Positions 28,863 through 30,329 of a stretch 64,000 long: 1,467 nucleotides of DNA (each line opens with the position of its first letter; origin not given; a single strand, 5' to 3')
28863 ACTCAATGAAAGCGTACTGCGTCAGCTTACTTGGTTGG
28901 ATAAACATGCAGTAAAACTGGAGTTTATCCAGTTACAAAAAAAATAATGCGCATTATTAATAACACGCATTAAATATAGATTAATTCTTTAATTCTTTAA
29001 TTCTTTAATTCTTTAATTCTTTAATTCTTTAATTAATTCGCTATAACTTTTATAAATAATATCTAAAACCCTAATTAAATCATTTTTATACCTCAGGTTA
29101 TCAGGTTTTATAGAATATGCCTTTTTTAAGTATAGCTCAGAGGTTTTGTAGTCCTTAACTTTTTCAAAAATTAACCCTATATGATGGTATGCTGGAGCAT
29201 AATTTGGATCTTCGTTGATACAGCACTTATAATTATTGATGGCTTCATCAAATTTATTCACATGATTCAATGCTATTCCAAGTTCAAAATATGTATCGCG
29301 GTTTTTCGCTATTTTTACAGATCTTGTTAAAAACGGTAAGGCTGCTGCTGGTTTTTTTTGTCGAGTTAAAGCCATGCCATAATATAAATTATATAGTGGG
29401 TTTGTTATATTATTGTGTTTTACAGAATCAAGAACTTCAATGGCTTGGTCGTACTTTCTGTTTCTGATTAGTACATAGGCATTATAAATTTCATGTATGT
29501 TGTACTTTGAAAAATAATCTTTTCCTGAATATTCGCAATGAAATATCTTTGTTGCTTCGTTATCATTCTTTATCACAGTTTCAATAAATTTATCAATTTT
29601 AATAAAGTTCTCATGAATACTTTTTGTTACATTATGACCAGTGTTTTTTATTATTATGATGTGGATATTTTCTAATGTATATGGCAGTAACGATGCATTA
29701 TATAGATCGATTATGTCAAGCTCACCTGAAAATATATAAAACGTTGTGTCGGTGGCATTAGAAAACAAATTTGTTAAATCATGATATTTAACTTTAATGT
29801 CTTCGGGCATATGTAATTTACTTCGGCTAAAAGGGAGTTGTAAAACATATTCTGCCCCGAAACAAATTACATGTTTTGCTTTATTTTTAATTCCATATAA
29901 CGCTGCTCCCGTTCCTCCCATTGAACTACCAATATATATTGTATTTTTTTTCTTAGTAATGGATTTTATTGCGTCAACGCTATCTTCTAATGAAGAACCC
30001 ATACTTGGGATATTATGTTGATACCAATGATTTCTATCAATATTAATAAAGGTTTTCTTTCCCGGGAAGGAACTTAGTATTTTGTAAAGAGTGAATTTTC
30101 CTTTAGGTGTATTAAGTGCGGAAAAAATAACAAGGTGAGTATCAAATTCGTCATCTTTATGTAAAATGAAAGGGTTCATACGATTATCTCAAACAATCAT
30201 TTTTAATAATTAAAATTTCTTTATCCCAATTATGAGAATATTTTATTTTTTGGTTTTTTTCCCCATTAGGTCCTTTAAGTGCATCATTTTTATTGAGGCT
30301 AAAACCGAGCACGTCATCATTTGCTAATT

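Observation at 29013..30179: Alpha/beta-hydrolase + TPR fusion protein in capsule region 2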

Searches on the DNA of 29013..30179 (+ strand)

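Call 3: search_dna_similar(query=window:29013-30179:+, collection=ecoli_genomes, mode=near, max_rows=20)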
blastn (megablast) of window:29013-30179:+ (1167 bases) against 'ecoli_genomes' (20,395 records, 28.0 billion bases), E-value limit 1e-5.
Records with a match: 22; places in all: 22; records where one place covers at least 80% of the query: 22.
Genomes with a match: 22 of 5426; with a place that covers at least 80% of the query: 22. Places per genome that has any: lowest 1, median 1, highest 1. On chromosomes: 22 places; on plasmids: 0.
Best place of each record, by identity: >=99% 22.
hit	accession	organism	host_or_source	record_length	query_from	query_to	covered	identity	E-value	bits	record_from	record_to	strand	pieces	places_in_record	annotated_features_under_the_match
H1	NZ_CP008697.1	Escherichia coli strain ST648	Homo sapiens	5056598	1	1167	100%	100.0%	0e+0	2156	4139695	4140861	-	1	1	tetratricopeptide repeat protein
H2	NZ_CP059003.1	Escherichia coli strain 2D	Homo sapiens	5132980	1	1167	100%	100.0%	0e+0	2156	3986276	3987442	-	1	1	tetratricopeptide repeat protein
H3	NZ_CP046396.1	Escherichia coli strain ampC_0069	Homo sapiens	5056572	1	1167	100%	100.0%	0e+0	2156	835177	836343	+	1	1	tetratricopeptide repeat protein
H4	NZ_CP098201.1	Escherichia coli strain Z0117EC0056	Canis lupus familiaris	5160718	1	1167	100%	100.0%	0e+0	2156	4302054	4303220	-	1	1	tetratricopeptide repeat protein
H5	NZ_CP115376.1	Escherichia coli strain CUVET20-PYO4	dog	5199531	1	1167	100%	100.0%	0e+0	2156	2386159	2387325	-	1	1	tetratricopeptide repeat protein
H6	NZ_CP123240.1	Escherichia coli strain YZLc1-3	chicken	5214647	1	1167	100%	100.0%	0e+0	2156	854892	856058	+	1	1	tetratricopeptide repeat protein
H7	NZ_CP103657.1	Escherichia coli strain 3150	Homo sapiens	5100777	1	1167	100%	100.0%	0e+0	2156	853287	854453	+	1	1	tetratricopeptide repeat protein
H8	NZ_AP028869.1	Escherichia coli strain JBEHAAB-19-0176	Homo sapiens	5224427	1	1167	100%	100.0%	0e+0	2156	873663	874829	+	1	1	tetratricopeptide repeat protein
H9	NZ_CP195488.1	Escherichia coli strain 21AR0173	Homo sapiens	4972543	1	1167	100%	100.0%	0e+0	2156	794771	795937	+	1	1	tetratricopeptide repeat protein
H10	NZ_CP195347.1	Escherichia coli strain 24AR0376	Homo sapiens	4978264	1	1167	100%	100.0%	0e+0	2156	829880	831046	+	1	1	tetratricopeptide repeat protein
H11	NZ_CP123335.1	Escherichia coli strain AREA_492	Homo sapiens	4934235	1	1167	100%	100.0%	0e+0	2156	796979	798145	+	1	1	tetratricopeptide repeat protein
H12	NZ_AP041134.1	Escherichia coli strain WR3-3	Homo sapiens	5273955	1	1167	100%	100.0%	0e+0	2156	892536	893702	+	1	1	tetratricopeptide repeat protein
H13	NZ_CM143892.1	Escherichia coli strain E21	Homo sapiens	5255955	1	1167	100%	100.0%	0e+0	2156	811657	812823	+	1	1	tetratricopeptide repeat protein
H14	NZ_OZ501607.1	Escherichia coli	Homo sapiens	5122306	1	1167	100%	100.0%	0e+0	2156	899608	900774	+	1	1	tetratricopeptide repeat protein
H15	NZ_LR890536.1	Escherichia coli strain MSB1_8B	Homo sapiens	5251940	1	1167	100%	100.0%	0e+0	2156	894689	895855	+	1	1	tetratricopeptide repeat protein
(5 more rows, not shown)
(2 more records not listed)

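Call 5: get_annotated_region(hit=H1, flank=16000)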
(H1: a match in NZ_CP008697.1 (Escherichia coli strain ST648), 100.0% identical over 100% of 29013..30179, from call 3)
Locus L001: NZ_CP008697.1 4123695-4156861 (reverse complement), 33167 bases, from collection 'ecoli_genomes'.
description: Escherichia coli strain ST648 isolate Pleural Effusion of Patients with Empyema Thoracis chromosome, complete genome
organism: Escherichia coli strain ST648 (NCBI taxid 562)
replicon: chromosome; assembly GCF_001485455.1
host: Homo sapiens; source: Pleural Effusion; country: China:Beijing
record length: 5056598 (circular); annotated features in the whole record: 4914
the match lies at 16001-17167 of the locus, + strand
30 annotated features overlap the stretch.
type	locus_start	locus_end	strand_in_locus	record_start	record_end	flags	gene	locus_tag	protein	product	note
CDS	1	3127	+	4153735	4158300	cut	sslE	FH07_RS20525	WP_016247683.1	lipoprotein metalloprotease SslE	-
CDS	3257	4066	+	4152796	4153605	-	pppA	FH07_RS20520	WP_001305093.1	prepilin peptidase PppA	-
CDS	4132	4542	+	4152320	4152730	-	gspS2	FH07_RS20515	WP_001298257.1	type II secretion system pilot lipoprotein GspS-beta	-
CDS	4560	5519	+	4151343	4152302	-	gspC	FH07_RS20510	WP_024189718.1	type II secretion system protein GspC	-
CDS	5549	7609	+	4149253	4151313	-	gspD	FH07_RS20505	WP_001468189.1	type II secretion system secretin GspD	-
CDS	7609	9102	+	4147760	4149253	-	gspE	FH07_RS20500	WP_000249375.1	type II secretion system ATPase GspE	-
CDS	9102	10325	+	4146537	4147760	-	gspF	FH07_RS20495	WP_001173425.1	type II secretion system inner membrane protein GspF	-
CDS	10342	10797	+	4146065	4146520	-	gspG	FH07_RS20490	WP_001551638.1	type II secretion system major pseudopilin GspG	-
CDS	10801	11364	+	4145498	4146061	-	gspH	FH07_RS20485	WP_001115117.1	type II secretion system minor pseudopilin GspH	-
CDS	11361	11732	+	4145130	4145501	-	gspI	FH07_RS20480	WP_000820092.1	type II secretion system minor pseudopilin GspI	-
CDS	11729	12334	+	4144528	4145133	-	gspJ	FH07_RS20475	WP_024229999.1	type II secretion system minor pseudopilin GspJ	-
CDS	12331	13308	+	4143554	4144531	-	gspK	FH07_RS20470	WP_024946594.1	type II secretion system minor pseudopilin GspK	-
CDS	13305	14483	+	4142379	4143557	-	gspL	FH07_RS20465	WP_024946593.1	type II secretion system protein GspL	-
CDS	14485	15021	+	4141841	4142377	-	yghD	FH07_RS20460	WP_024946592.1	GspM family type II secretion system protein YghD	-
CDS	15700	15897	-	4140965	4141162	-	-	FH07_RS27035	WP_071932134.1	integrase core domain-containing protein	-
CDS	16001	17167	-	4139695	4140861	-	-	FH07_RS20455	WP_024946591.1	tetratricopeptide repeat protein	-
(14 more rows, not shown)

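Call 68: search_dna_similar(query=window:29013-30179:+, collection=ecoli_genomes, mode=distant, max_rows=30, rows=spread)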
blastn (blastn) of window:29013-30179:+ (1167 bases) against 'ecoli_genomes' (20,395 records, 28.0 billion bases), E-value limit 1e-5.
Records with a match: 22; places in all: 22; records where one place covers at least 80% of the query: 22.
Genomes with a match: 22 of 5426; with a place that covers at least 80% of the query: 22. Places per genome that has any: lowest 1, median 1, highest 1. On chromosomes: 22 places; on plasmids: 0.
Best place of each record, by identity: >=99% 22.
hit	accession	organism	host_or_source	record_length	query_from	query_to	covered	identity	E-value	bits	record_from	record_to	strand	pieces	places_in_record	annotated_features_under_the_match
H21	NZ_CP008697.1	Escherichia coli strain ST648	Homo sapiens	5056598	1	1167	100%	100.0%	0e+0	2105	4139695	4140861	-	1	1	tetratricopeptide repeat protein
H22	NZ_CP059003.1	Escherichia coli strain 2D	Homo sapiens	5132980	1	1167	100%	100.0%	0e+0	2105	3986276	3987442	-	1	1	tetratricopeptide repeat protein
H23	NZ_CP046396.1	Escherichia coli strain ampC_0069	Homo sapiens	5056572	1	1167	100%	100.0%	0e+0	2105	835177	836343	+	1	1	tetratricopeptide repeat protein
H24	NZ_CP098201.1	Escherichia coli strain Z0117EC0056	Canis lupus familiaris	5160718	1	1167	100%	100.0%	0e+0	2105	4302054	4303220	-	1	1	tetratricopeptide repeat protein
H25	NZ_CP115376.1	Escherichia coli strain CUVET20-PYO4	dog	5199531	1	1167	100%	100.0%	0e+0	2105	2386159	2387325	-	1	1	tetratricopeptide repeat protein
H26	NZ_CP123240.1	Escherichia coli strain YZLc1-3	chicken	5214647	1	1167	100%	100.0%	0e+0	2105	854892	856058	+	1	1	tetratricopeptide repeat protein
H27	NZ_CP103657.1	Escherichia coli strain 3150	Homo sapiens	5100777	1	1167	100%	100.0%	0e+0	2105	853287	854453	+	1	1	tetratricopeptide repeat protein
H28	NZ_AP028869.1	Escherichia coli strain JBEHAAB-19-0176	Homo sapiens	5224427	1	1167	100%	100.0%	0e+0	2105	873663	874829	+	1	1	tetratricopeptide repeat protein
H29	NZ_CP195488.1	Escherichia coli strain 21AR0173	Homo sapiens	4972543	1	1167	100%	100.0%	0e+0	2105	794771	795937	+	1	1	tetratricopeptide repeat protein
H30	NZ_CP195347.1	Escherichia coli strain 24AR0376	Homo sapiens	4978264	1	1167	100%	100.0%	0e+0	2105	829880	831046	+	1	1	tetratricopeptide repeat protein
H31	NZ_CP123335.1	Escherichia coli strain AREA_492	Homo sapiens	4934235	1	1167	100%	100.0%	0e+0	2105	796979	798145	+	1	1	tetratricopeptide repeat protein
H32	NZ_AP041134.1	Escherichia coli strain WR3-3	Homo sapiens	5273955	1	1167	100%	100.0%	0e+0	2105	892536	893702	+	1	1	tetratricopeptide repeat protein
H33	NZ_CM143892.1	Escherichia coli strain E21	Homo sapiens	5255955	1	1167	100%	100.0%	0e+0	2105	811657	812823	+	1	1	tetratricopeptide repeat protein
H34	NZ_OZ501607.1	Escherichia coli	Homo sapiens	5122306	1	1167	100%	100.0%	0e+0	2105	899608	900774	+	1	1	tetratricopeptide repeat protein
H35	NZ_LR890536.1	Escherichia coli strain MSB1_8B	Homo sapiens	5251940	1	1167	100%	100.0%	0e+0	2105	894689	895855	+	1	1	tetratricopeptide repeat protein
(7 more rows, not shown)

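Call 70: search_dna_similar(query=L007:5000-7200:+, collection=ecoli_genomes, mode=near, max_rows=8)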
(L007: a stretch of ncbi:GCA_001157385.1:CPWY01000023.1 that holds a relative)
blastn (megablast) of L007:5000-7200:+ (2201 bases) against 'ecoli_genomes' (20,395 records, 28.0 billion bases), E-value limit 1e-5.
Records with a match: 1; places in all: 1; records where one place covers at least 80% of the query: 0.
Genomes with a match: 1 of 5426; with a place that covers at least 80% of the query: 0. Places per genome that has any: lowest 1, median 1, highest 1. On chromosomes: 1 places; on plasmids: 0.
Best place of each record, by identity: 60-80% 1.
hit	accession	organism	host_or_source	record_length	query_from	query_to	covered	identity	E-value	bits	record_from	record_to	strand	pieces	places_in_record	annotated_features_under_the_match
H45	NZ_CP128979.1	Escherichia coli strain TUM1881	missing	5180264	140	269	6%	79.9%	2e-14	92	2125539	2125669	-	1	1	none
